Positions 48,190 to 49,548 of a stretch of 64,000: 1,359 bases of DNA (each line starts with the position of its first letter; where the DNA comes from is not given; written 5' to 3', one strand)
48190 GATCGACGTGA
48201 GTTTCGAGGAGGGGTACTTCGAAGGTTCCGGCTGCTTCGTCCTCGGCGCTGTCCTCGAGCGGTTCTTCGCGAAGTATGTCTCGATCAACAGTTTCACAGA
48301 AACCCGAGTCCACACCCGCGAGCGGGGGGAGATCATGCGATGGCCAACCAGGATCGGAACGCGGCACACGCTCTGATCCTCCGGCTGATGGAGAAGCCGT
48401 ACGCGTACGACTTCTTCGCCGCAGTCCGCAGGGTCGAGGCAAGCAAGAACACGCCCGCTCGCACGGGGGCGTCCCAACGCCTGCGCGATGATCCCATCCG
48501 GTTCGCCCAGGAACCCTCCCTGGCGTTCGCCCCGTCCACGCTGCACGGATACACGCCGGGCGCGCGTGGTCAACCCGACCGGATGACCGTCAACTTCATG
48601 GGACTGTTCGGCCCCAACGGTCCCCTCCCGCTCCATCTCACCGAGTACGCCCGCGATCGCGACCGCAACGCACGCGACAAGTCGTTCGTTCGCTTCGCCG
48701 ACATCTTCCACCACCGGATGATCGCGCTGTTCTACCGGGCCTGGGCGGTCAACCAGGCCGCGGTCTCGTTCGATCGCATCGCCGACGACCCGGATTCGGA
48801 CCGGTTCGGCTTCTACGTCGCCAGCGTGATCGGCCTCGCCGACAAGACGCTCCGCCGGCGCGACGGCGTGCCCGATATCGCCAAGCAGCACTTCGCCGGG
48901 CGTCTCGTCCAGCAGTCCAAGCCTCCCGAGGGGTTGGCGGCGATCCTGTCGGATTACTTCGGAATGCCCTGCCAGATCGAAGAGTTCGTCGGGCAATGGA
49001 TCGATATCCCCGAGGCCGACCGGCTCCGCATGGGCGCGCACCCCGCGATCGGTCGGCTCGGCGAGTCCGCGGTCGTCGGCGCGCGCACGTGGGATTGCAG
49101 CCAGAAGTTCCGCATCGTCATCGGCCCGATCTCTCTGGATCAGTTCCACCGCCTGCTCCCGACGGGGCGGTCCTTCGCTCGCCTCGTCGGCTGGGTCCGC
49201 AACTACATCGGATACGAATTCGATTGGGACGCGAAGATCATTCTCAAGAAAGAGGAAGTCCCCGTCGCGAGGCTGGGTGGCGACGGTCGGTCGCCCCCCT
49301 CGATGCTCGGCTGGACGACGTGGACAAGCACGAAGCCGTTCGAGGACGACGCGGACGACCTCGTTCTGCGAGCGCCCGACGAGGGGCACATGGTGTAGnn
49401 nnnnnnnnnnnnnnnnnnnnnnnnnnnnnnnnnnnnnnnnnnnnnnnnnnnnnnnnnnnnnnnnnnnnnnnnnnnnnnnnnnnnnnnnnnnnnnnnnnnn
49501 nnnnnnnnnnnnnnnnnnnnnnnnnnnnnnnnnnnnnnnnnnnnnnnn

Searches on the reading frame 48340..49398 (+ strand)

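Call 60: search_protein_families(library=pfam, proteins=[window:48340-49398:+], max_evalue=1)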
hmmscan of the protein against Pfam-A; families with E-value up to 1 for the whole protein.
window:48340-49398:+ (352 aa): 1 family
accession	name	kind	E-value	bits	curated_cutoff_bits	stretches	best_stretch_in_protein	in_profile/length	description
PF06996.16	T6SS_TssG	-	4.7e-105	351.6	24.6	1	20-328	2-302/304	Type VI secretion, TssG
